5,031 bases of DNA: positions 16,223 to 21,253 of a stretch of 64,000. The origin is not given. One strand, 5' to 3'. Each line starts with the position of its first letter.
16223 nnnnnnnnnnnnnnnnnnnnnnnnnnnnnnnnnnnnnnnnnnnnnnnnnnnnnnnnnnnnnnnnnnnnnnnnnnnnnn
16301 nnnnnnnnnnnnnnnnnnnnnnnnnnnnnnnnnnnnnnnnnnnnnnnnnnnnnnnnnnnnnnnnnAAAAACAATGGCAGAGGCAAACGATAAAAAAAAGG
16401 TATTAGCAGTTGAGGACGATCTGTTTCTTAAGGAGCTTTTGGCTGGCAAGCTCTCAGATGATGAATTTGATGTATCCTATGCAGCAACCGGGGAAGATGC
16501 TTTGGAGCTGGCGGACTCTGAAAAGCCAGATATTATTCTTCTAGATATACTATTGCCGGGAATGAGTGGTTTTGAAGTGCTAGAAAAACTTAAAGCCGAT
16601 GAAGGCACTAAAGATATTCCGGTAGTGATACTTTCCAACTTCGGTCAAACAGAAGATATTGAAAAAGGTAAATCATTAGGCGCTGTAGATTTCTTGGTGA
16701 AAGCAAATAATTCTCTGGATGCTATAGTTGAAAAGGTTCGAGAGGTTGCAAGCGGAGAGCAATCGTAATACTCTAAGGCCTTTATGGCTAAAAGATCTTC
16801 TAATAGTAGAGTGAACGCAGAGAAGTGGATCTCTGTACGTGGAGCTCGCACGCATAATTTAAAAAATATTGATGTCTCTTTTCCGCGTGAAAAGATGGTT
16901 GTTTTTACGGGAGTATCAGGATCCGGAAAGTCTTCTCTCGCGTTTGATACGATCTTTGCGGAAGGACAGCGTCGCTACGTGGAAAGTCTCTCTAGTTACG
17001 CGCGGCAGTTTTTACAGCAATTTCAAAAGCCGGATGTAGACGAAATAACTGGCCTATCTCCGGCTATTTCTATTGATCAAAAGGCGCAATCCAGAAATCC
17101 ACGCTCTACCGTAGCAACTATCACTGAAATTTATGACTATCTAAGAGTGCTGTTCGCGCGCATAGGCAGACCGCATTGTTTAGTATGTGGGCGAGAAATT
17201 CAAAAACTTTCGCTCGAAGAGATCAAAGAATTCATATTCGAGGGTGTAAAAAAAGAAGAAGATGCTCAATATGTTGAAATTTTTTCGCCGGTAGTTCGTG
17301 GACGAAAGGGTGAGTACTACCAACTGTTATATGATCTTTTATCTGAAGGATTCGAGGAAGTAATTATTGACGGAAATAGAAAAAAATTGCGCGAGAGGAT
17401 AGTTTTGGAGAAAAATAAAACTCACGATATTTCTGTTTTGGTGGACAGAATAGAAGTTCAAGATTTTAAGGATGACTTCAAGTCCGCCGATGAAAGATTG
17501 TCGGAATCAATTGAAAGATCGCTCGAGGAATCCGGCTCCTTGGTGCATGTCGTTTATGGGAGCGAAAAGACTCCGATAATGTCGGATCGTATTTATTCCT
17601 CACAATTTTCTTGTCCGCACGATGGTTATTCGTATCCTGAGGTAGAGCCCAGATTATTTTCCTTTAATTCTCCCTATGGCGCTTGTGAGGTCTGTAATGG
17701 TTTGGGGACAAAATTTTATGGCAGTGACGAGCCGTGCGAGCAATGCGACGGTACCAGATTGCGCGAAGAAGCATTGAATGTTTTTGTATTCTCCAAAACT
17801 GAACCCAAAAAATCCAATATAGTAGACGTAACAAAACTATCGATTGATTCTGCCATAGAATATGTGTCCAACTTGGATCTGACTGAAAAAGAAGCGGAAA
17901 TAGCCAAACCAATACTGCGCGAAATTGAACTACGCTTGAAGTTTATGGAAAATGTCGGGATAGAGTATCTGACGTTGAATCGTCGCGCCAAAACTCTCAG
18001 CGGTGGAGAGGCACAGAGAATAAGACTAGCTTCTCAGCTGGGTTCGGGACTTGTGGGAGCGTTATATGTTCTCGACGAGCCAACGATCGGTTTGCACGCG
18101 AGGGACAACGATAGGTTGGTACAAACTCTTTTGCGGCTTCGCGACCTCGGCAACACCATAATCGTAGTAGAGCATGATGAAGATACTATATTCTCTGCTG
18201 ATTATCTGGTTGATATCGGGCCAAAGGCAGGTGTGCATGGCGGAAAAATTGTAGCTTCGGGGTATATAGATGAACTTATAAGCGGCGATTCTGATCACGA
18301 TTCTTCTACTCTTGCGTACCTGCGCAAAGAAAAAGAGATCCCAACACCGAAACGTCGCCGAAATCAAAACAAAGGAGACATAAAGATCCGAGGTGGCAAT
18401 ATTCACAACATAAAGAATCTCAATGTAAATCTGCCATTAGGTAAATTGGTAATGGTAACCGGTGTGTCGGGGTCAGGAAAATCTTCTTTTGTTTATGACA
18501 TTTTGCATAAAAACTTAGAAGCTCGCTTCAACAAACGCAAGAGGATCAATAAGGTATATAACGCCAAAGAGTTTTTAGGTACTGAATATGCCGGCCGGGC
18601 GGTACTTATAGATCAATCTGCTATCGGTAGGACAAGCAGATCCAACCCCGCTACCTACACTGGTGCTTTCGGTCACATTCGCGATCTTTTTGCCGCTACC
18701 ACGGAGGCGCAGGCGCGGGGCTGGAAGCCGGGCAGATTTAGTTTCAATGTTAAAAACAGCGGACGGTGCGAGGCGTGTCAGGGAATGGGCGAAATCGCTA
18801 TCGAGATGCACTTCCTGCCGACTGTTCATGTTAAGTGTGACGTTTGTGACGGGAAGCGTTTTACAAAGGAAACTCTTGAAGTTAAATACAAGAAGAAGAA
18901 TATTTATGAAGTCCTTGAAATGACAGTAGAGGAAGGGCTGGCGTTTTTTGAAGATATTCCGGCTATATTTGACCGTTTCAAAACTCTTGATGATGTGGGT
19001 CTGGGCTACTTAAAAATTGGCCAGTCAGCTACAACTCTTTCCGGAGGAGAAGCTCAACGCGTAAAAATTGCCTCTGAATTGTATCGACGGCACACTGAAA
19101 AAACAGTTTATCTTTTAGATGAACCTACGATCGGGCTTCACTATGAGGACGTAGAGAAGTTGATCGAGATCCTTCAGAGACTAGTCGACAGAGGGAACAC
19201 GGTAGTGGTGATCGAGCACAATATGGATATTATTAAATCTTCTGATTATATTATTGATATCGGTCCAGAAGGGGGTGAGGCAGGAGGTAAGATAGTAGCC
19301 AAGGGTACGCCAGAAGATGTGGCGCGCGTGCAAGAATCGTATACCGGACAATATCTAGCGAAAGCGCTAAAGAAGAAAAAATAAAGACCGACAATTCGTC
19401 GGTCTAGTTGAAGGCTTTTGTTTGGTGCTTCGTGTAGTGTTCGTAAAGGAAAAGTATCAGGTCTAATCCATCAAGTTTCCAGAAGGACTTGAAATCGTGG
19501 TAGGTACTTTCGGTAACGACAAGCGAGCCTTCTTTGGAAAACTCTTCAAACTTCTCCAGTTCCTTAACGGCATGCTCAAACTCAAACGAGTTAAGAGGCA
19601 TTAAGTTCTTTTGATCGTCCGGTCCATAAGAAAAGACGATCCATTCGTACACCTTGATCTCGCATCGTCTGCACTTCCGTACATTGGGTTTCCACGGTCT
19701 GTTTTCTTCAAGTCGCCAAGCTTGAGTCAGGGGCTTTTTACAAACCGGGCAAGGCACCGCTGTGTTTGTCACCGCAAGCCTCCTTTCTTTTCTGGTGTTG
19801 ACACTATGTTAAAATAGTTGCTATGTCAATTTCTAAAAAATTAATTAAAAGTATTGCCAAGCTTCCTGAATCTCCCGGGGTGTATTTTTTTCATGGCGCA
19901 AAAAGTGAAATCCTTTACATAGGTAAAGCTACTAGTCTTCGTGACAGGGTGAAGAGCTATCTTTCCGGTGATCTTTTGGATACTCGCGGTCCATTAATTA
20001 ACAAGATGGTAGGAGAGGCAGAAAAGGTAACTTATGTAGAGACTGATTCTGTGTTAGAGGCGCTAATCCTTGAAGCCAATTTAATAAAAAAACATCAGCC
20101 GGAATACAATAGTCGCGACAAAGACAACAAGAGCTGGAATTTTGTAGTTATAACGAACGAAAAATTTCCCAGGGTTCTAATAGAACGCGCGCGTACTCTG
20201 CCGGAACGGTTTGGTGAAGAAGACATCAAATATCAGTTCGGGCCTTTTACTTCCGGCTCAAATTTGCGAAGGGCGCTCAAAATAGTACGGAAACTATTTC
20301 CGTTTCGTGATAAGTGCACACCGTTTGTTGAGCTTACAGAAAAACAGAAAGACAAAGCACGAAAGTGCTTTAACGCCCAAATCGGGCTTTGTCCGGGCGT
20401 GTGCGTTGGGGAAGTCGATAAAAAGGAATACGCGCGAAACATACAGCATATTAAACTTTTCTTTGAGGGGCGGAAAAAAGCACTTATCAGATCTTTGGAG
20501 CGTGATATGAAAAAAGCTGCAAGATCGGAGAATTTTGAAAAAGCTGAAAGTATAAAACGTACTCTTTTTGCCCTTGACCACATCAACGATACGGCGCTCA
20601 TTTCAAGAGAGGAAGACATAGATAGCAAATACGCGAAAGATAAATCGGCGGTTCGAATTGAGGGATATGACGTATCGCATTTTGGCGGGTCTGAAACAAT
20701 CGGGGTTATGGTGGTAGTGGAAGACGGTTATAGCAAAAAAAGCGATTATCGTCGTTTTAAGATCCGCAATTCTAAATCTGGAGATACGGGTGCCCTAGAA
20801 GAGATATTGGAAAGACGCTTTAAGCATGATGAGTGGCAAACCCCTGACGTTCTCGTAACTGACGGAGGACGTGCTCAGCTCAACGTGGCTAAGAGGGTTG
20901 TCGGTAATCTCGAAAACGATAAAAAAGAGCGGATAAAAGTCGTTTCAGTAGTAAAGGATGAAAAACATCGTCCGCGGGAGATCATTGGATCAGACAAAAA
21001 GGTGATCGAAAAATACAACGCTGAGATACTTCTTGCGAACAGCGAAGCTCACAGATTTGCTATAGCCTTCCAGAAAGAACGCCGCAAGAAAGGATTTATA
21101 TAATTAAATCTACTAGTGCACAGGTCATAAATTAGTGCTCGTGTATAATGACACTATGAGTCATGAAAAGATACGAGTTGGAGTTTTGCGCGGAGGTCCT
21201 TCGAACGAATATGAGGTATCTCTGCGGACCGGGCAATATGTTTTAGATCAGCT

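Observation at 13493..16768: Two-component module with paired paralogous unknown proteins embedded between uvrB and uvrA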

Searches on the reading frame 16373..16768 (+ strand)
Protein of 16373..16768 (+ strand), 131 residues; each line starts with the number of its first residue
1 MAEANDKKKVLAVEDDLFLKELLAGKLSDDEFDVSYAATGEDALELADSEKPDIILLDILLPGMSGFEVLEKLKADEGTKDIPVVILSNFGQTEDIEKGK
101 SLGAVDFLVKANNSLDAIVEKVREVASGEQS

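Call 3: search_protein_families(library=pfam, proteins=[window:16373-16768:+], max_evalue=0.1)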
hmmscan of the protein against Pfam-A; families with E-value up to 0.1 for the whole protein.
window:16373-16768:+ (131 aa): 2 families
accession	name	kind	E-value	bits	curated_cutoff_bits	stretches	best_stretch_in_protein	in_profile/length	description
PF00072.30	Response_reg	-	3.5e-23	82.3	30.2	1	10-121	1-109/111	Response regulator receiver domain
PF02310.24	B12-binding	-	0.003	17.8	32.1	1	22-86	19-86/121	B12 binding domain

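Call 5: search_protein_families(library=ncbifam, proteins=[window:16373-16768:+], max_evalue=10)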
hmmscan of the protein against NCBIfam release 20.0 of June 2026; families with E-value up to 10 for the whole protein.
window:16373-16768:+ (131 aa): 103 families (the best 25 are shown)
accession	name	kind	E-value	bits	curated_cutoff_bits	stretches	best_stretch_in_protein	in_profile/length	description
NF007135.0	PRK09581.1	equivalog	2.3e-26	92.6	474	1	9-116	4-111/457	PleD family two-component system response regulator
TIGR02154.1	PhoB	equivalog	1.7e-23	83.1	296.2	1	7-124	2-118/226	phosphate regulon transcriptional regulator PhoB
NF040689.1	MtrAB_MtrA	equivalog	8.5e-20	71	300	1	10-116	1-104/219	MtrAB system response regulator MtrA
NF007969.0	PRK10693.1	equivalog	6.6e-19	68.1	329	1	3-124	3-122/337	two-component system response regulator RssB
NF045944.1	ResRegRpaBCyano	equivalog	3.4e-18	65.9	330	1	11-111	1-98/229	response regulator transcription factor RpaB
NF053854.1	RespRegPhoBBctds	equivalog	3.8e-18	65.7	270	1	10-125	1-114/225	two-component system response regulator PhoB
NF045505.1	RR_RssB_Pseudo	equivalog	5.9e-18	65.1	700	1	5-122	3-118/394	two-component system response regulator RssB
TIGR01387.1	cztR_silR_copR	subfamily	1.7e-17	63.8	279.2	1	10-124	1-112/218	heavy metal response regulator transcription factor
TIGR02875.1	spore_0_A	equivalog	2.1e-17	63.2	200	1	9-128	4-124/262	sporulation transcription factor Spo0A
NF045991.1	RespRegCtrARhodob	equivalog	5.3e-17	62.3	350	1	9-114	2-105/224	response regulator transcription factor CtrA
NF041733.1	resp_reg_CseB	equivalog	2e-16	60.1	350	1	9-123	2-112/228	two-component system response regulator CseB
NF012227.0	AdeR_RR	equivalog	2.4e-16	59.9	340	1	6-125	10-125/239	efflux system response regulator transcription factor AdeR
NF007546.0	PRK10161.1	equivalog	5.7e-16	58.8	471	1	8-123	3-117/229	phosphate response regulator transcription factor PhoB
NF041946.1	LuxO_transreg_Vib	equivalog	8.1e-16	57.8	800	1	13-113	2-100/463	quorum-sensing sigma-54 dependent transcriptional regulator LuxO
NF045717.1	DVU0259_DivK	exception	8.9e-16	58.1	160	1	7-96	2-92/117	DVU0259 family response regulator domain-containing protein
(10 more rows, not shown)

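Call 76: search_protein_families(library=padloc, proteins=[window:16373-16768:+], max_evalue=0.01)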
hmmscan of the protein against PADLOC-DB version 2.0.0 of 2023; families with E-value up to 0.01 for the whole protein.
window:16373-16768:+ (131 aa): 3 families
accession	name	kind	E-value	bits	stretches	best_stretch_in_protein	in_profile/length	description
PDLC00405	SduA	-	1e-08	33.1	1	5-122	4-128/323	DUF4263 domain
PDLC04725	PDC-M60B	-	9.9e-05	20.2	1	7-64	3-62/158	-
PDLC04055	PD-T4-6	-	0.00097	16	1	5-98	363-456/496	-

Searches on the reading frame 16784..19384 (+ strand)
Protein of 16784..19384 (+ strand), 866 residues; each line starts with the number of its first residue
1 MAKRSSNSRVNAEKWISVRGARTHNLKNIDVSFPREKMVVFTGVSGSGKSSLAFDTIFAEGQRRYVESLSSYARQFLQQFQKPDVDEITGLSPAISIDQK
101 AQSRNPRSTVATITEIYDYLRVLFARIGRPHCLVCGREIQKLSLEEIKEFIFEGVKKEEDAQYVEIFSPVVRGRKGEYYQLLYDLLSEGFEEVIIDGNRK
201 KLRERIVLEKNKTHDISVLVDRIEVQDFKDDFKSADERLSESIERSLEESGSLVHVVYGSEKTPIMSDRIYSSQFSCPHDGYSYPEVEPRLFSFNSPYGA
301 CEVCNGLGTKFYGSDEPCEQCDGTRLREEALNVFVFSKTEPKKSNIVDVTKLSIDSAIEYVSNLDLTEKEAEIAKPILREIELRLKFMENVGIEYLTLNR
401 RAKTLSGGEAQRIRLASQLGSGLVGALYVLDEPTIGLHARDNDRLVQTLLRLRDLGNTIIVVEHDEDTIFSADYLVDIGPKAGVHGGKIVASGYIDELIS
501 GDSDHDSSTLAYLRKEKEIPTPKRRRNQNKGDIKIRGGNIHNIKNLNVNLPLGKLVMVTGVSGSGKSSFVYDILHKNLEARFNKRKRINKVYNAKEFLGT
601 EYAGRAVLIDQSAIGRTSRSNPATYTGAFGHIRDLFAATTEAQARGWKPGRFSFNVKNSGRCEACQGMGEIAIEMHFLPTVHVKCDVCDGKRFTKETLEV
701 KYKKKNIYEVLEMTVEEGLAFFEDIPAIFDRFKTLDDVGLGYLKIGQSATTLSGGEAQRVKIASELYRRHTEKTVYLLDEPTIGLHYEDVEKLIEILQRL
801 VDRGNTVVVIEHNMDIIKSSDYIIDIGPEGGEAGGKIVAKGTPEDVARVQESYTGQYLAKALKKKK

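Call 3: search_protein_families(library=pfam, proteins=[window:16784-19384:+], max_evalue=0.1)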
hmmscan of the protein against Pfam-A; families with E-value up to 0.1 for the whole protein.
window:16784-19384:+ (866 aa): 27 families (the best 25 are shown)
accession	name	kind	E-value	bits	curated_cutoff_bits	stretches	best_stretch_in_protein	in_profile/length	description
PF00005.33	ABC_tran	-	4.8e-21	76.2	25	4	733-782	90-136/137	ABC transporter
PF17760.6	UvrA_inter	-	8.4e-21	74.3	23.3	1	151-256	6-105/109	UvrA interaction domain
PF02463.25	SMC_N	-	2.8e-10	40.4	40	0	705-826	130-211/220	RecF/RecN/SMC N terminal domain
PF13304.12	AAA_21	-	3e-09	37.8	27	1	758-809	243-295/304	AAA domain, putative AbiEii toxin, Type IV TA system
PF13555.12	AAA_29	-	8.5e-07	29.1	27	2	30-52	16-38/61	P-loop containing region of AAA domain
PF13191.12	AAA_16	-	9.3e-07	29.9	32.6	0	35-98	23-92/167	AAA ATPase domain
PF20703.3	nSTAND1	-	1.3e-06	28.7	27.1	1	552-579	32-59/379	Novel STAND NTPase 1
PF00684.25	DnaJ_CXXCXGXG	-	3.4e-06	27.7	32.7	2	659-692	15-51/65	DnaJ central domain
PF20720.3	nSTAND3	-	4.5e-06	26.9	27.2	0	554-599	18-62/155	Novel STAND NTPase 3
PF03193.22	RsgA_GTPase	-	1.8e-05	25.1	30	0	20-53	91-123/174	RsgA GTPase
PF13175.12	AAA_15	-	0.00034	20.8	32.1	0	768-810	320-366/374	AAA ATPase domain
PF13481.12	AAA_25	-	0.00048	20.3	27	0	550-576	30-56/195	AAA domain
PF13671.12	AAA_33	-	0.00065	20.4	27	0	555-574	1-20/143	AAA domain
PF01583.26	APS_kinase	-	0.00096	19.6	21.1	0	37-54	3-20/152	Adenylylsulphate kinase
PF13476.12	AAA_23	-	0.0019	19.3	27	0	16-52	2-35/201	AAA domain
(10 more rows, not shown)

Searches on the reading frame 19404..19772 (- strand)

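Call 3: search_protein_families(library=pfam, proteins=[window:19404-19772:-], max_evalue=0.1)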
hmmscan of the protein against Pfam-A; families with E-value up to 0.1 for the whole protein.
window:19404-19772:- (122 aa): 1 family
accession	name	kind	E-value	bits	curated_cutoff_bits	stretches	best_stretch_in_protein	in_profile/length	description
PF24458.1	DUF7573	-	0.027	14.8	30.2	0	4-22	10-28/39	Domain of unknown function (DUF7573)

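Call 76: search_protein_families(library=padloc, proteins=[window:19404-19772:-], max_evalue=0.01)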
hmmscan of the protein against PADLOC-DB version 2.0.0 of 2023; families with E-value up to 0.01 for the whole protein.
window:19404-19772:- (122 aa): 0 families

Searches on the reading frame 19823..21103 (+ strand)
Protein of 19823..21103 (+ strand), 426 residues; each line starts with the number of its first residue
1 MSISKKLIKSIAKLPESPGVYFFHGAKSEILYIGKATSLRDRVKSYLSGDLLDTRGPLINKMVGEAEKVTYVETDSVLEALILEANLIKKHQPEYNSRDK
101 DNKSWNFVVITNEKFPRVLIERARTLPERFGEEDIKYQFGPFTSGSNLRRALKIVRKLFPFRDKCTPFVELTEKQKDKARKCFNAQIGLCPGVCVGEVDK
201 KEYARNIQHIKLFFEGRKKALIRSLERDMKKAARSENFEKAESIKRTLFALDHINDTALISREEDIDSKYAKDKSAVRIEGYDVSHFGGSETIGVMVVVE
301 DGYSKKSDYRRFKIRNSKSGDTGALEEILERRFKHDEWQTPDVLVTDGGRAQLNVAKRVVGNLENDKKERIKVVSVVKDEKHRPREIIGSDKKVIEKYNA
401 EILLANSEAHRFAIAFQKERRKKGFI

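Call 3: search_protein_families(library=pfam, proteins=[window:19823-21103:+], max_evalue=0.1)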
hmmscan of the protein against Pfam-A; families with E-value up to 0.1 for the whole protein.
window:19823-21103:+ (426 aa): 6 families
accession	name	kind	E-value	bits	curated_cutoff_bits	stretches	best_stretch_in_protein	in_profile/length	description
PF08459.17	UvrC_RNaseH_dom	-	5.2e-33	114.6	22.3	1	274-414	8-159/159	UvrC RNAse H endonuclease domain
PF02151.25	UVR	-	3.2e-08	33.5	21.5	1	219-251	1-33/36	UvrB/uvrC motif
PF01541.30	GIY-YIG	-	5e-07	30.4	22.6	1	18-96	2-78/78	GIY-YIG catalytic domain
PF24348.1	DUF7508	-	0.00054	20.5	26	1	10-49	14-52/79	Domain of unknown function (DUF7508)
PF20815.3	GIY_YIG_2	-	0.0096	16.3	22.4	0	24-49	27-54/153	GIY-YIG catalytic domain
PF25157.1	Vps8_C_schizo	-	0.092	12.8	27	0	40-54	22-36/37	Schizosaccharomyces Vps8, C-terminal domain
